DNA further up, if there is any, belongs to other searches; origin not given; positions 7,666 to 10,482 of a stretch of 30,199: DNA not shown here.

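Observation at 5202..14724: Orphan T6SS spike-effector island: vgrG - DUF2169::PRP - PRP - PRP - DUF3540-like - PAAR-like(DUF4150) - alpha/beta-hydrolase, with no T6SS core genes in 30 kb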

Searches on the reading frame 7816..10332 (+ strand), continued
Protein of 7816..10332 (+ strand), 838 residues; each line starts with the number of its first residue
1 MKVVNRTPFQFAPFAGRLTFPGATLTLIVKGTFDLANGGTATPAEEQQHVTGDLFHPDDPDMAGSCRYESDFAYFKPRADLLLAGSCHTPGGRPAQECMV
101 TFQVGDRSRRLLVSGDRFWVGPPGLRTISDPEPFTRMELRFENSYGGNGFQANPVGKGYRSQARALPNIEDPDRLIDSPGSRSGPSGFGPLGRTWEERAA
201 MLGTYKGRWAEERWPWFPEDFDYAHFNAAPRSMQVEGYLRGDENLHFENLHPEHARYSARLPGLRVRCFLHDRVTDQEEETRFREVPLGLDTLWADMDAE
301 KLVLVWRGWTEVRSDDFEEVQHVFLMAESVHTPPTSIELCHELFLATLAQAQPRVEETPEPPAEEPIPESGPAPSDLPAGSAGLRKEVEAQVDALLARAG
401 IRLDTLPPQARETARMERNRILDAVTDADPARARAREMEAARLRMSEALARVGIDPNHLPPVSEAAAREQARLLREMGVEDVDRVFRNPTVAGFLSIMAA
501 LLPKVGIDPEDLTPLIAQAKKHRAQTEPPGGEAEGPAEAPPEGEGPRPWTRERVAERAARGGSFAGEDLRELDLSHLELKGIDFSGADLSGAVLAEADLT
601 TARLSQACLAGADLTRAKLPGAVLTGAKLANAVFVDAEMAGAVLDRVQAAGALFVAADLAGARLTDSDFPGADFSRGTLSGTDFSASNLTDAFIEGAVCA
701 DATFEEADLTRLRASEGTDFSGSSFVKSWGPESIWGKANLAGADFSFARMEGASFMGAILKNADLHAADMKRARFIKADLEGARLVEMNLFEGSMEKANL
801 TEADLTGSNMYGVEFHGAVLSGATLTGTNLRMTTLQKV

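Call 24: find_encoding_contigs(protein=P0040, flank=10000, max_places=2)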
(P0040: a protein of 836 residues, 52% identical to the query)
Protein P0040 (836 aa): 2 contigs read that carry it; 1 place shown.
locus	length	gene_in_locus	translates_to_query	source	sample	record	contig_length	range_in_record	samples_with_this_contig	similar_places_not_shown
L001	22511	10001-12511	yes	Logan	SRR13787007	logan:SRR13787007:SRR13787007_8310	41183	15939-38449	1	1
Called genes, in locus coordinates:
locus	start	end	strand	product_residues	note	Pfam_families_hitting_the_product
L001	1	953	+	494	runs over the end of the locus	PF05943:VipB, PF18945:VipB_2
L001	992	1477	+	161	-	PF05638:T6SS_HCP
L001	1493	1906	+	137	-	PF04965:GPW_gp25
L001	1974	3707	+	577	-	PF05947:T6SS_TssF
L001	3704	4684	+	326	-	PF06996:T6SS_TssG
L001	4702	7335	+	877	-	PF02861:Clp_N (weak), PF00004:AAA, PF13191:AAA_16, PF23569:NBD_SMAX1, PF17871:AAA_lid_9, PF00004:AAA (weak), PF07724:AAA_2, PF10431:ClpB_D2-small, +3 more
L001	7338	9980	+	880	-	PF05954:Phage_GPD, PF04717:Phage_base_V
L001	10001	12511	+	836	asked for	PF09937:DUF2169, PF00805:Pentapeptide, PF13599:Pentapeptide_4 (weak), PF00805:Pentapeptide, PF13599:Pentapeptide_4 (weak), PF13576:Pentapeptide_3, PF00805:Pentapeptide (weak), PF00805:Pentapeptide, +1 more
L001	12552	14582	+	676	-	-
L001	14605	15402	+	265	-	PF12059:DUF3540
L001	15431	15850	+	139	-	PF13665:Tox-PAAR-like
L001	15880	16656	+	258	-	-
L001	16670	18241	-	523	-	PF05591:T6SS_VipA, PF05943:VipB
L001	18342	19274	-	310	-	PF16697:Yop-YscD_cpl, PF00498:FHA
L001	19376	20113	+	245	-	PF00481:PP2C, PF13672:PP2C_2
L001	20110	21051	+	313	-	PF13365:Trypsin_2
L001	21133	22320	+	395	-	PF00069:Pkinase, PF01636:APH (faint), PF07714:PK_Tyr_Ser-Thr, PF14531:Kinase-like (faint), PF03109:ABC1, PF08308:PEGA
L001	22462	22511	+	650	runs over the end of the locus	PF00578:AhpC-TSA, PF08534:Redoxin, PF07719:TPR_2 (faint), PF09976:TPR_21, PF13432:TPR_16 (weak), PF13424:TPR_12 (weak), PF00515:TPR_1 (weak), PF03783:CsgG (weak), +7 more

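Call 25: find_encoding_contigs(protein=P0001, flank=10000, max_places=2)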
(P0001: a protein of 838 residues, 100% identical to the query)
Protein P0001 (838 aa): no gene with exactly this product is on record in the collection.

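Call 37: find_related_loci(query=window:7816-10332:+, collection=genome_contigs, flank=10000)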
Query window:7816-10332:+ (838 aa) in genome_contigs; peptide patterns used: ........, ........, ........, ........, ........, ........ (x = any residue, [..] = any of these).
118 stretches matched a pattern; 53 encode a relative of the query (tblastn E <= 1e-3); 53 distinct loci.
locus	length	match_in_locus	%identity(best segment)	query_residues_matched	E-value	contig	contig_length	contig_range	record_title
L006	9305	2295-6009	48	1-838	0e+0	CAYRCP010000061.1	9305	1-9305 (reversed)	MAG TPA_asm: uncultured Bacteriovoracaceae bacterium isolate binchicken_co42_315 genome assembly, contig: NODE_12744_len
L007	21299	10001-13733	49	1-838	0e+0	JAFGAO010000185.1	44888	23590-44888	MAG: Acidobacteria bacterium isolate Zod_maxbin.0255 k87_4223988, whole genome shotgun sequence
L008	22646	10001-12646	48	1-835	0e+0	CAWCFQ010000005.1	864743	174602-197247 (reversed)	MAG: uncultured Acidobacteriaceae bacterium isolate MFD01231.bin.1.98 genome assembly, contig: contig_6932, whole genome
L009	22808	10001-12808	44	1-836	0e+0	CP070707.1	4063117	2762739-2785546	MAG: bacterium isolate bin522 chromosome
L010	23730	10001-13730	48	1-838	0e+0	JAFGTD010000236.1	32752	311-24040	MAG: Acidobacteria bacterium isolate Zod_Metabat.95 k87_9875970, whole genome shotgun sequence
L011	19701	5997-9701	50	1-838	0e+0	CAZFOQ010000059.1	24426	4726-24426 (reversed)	MAG TPA_asm: uncultured Pirellulales bacterium isolate SRP068000_co1_345 genome assembly, contig: NODE_2520_length_24426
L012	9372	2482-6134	46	1-838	0e+0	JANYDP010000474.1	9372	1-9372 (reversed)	MAG: Verrucomicrobia bacterium isolate 336R_metabinner_71_sub 336R_k141_861512, whole genome shotgun sequence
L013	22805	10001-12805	41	1-837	0e+0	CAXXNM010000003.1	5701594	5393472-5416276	MAG: Desulfobacteraceae bacterium isolate 94c597b8-8bab-4270-bc76-cd5edc901942 genome assembly, contig: contig_3, whole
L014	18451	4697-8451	43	1-837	0e+0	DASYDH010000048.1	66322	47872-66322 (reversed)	MAG TPA_asm: Lacunisphaera sp. isolate SMAG_U4954 k141_2400260, whole genome shotgun sequence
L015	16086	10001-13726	48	1-838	0e+0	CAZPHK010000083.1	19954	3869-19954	MAG TPA_asm: uncultured Acidobacteriota bacterium isolate binchicken_co129_133 genome assembly, contig: NODE_7776_length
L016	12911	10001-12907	38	1-836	0e+0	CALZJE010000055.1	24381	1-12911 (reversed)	MAG: uncultured Ectothiorhodospiraceae bacterium isolate FO_M_Gamma_061.1 genome assembly, contig: scaffold_1338, whole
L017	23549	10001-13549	41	1-837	0e+0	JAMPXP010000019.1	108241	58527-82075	MAG: Desulfobacula sp. isolate R2F_R2FSRR_metabat.38 R2F_C76, whole genome shotgun sequence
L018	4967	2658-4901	41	1-835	0e+0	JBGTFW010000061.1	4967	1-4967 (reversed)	MAG: Pirellulaceae bacterium isolate JTS-RE200 k141_8430613, whole genome shotgun sequence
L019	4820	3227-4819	49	1-508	3e-171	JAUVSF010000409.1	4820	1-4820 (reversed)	MAG: Acidobacteriota bacterium isolate CSMAG_733 CSMAG_733_k127_955737_length_4820_cov_11.9793, whole genome shotgun seq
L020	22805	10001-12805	39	1-838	0e+0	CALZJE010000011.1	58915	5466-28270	MAG: uncultured Ectothiorhodospiraceae bacterium isolate FO_M_Gamma_061.1 genome assembly, contig: scaffold_254, whole g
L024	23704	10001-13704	33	1-835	1e-133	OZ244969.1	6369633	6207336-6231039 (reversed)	MAG: Ketobacteraceae bacterium isolate 1172b765-9f31-4db6-bea8-5762c0610667 genome assembly, chromosome: 1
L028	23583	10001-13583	31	1-838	9e-111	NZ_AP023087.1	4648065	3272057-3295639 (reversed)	Marinicellulosiphila megalodicopiae strain TOYAMA8 chromosome, complete genome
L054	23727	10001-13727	29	1-838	8e-55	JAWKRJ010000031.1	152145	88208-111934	MAG: Polyangiaceae bacterium isolate BC1.186 BC1.186.fa-31, whole genome shotgun sequence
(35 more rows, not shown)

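Call 43: list_cluster_members(proteins=[P0001, P0121, P0002])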
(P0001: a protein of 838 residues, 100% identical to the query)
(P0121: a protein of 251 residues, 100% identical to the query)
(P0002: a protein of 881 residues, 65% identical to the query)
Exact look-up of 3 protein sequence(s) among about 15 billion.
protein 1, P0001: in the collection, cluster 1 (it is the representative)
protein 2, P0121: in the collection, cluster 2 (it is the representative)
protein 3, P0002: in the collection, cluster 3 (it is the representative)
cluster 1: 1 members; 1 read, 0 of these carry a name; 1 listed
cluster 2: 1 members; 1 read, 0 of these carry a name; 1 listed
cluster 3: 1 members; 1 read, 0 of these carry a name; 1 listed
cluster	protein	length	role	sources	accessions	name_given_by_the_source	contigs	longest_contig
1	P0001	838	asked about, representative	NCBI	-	-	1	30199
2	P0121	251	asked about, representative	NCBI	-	-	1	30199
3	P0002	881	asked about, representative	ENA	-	-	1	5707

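Call 55: search_solved_structures(query=window:7816-10332:+, max_evalue=0.001)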
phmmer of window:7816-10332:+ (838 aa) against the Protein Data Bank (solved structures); distinct sequences matched with E-value up to 0.001: 26.
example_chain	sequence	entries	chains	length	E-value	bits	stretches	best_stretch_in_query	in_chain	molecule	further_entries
4yfo_A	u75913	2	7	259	1.3e-23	86.6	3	738-835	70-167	beta1_ex1 | 6beta1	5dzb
8vth_A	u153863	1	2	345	6.4e-23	84.3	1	51-277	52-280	DUF2169 domain-containing protein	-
4yc5_A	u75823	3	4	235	9.7e-19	70.5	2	736-831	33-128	beta1 | beta1 protein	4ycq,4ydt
4yei_A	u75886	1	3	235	1.6e-18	69.8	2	736-834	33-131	beta1mut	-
5dns_A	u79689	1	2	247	5.3e-18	68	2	736-831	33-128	t1428 beta1 loop design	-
5dqa_A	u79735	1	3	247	9.5e-18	67.2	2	736-830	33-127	t3284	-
3du1_X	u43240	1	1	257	1e-17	67.1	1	563-678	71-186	All3740 protein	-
5di5_A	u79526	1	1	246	2.2e-17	65.9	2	736-830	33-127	beta1 t801 loop variant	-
5dn0_A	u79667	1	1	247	4.8e-17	64.9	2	736-828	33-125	beta1 t1555 loop variant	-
2j8k_A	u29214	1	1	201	1.2e-16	63.6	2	566-664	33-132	NP275-NP276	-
5dra_A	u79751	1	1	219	2.9e-15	58.9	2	736-835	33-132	3beta1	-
6zt4_A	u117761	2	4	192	2.5e-11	46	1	565-641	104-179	Pentapeptide repeat protein MfpA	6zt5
2j8i_A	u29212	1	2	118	6.2e-10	41.3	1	565-646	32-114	NP275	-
2xty_A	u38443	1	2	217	3.4e-08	35.6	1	651-826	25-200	QNRB1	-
2bm4_A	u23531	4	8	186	4.3e-08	35.2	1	574-664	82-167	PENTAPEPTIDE REPEAT FAMILY PROTEIN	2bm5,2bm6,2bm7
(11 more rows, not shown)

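Call 74: find_encoding_contigs(protein=P0002, flank=10000, max_places=2)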
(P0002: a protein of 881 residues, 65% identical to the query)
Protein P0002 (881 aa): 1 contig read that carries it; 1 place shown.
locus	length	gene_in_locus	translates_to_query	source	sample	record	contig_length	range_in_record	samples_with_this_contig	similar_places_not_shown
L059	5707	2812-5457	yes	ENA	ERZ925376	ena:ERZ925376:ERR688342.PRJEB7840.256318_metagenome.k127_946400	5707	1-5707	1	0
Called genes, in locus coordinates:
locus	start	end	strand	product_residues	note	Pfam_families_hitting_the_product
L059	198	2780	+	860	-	PF05954:Phage_GPD, PF04717:Phage_base_V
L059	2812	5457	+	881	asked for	PF09937:DUF2169, PF13576:Pentapeptide_3 (faint), PF00805:Pentapeptide, PF13599:Pentapeptide_4 (weak), PF00805:Pentapeptide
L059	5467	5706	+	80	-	?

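Call 79: search_protein_families(library=pfam, proteins=[L028:15933-16784:+, L001:15880-16656:+, L024:15180-15749:+, L054:15249-16046:+], max_evalue=0.01)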
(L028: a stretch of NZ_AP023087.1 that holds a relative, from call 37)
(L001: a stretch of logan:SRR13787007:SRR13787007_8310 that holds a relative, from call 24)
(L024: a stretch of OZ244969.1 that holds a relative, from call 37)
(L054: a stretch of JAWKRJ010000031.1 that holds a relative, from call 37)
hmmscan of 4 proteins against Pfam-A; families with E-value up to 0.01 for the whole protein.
L028:15933-16784:+ (283 aa): 3 families
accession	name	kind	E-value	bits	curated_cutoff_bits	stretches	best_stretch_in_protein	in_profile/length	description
PF01841.26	Transglut_core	-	6.7e-16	58.9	23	1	132-236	9-108/108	Transglutaminase-like superfamily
PF08379.15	Bact_transglu_N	-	1.1e-06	29.7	27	1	3-77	1-75/80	Bacterial transglutaminase-like N-terminal region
PF04473.18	DUF553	-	0.00021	21.2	20.5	1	61-197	6-85/140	Transglutaminase-like domain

L001:15880-16656:+ (258 aa): 0 families

L024:15180-15749:+ (189 aa): 2 families
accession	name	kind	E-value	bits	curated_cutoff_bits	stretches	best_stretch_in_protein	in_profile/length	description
PF01661.27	Macro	-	2.2e-47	160.3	22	1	34-146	1-118/118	Macro domain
PF06696.16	Strep_SA_rep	-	0.0018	18.7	26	1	173-186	7-20/25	Streptococcal surface antigen repeat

L054:15249-16046:+ (265 aa): 3 families
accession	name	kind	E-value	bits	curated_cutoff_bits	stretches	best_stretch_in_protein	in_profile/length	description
PF01841.26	Transglut_core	-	2.2e-14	54.1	23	1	126-218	14-108/108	Transglutaminase-like superfamily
PF04473.18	DUF553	-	1.2e-07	31.7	20.5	1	147-229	47-124/140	Transglutaminase-like domain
PF08379.15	Bact_transglu_N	-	1.3e-07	32.7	27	1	6-79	1-79/80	Bacterial transglutaminase-like N-terminal region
